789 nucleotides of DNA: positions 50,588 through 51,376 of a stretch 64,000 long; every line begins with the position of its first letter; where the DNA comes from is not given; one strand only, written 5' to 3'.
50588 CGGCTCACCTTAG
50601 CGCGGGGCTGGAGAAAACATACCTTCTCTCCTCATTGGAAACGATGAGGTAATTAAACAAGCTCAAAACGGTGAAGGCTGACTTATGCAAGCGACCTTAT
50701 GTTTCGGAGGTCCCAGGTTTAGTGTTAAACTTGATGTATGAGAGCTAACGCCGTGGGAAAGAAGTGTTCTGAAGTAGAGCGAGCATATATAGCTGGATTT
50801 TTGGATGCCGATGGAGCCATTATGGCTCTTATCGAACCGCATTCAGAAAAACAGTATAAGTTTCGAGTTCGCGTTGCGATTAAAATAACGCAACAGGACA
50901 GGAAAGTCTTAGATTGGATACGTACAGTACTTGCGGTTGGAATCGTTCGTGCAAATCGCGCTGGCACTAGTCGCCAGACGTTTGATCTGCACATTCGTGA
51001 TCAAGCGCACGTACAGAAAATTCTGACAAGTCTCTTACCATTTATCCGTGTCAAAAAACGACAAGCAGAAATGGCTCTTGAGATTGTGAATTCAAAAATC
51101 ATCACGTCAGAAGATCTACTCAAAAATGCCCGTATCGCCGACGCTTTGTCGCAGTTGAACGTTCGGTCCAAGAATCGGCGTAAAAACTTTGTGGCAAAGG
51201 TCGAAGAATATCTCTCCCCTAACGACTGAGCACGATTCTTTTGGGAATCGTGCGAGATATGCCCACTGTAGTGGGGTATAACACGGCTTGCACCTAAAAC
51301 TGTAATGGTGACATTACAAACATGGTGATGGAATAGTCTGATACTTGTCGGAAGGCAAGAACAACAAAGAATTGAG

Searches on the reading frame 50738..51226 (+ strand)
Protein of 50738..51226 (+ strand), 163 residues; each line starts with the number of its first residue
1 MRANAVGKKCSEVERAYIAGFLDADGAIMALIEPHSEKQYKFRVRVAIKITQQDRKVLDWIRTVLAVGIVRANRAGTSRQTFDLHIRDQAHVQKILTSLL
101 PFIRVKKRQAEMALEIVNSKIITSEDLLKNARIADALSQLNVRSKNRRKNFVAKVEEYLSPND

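Call 65: search_protein_families(library=pfam, proteins=[window:50738-51226:+], max_evalue=0.01)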
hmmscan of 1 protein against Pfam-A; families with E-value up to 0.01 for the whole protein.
window:50738-51226:+ (163 aa): 2 families
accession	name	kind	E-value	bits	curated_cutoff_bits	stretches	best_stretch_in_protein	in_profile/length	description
PF00961.24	LAGLIDADG_1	-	3.8e-07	31.4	23.1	1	18-95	1-78/102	LAGLIDADG endonuclease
PF14528.11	LAGLIDADG_3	-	0.0025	18.4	22.5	1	12-94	1-76/82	LAGLIDADG-like domain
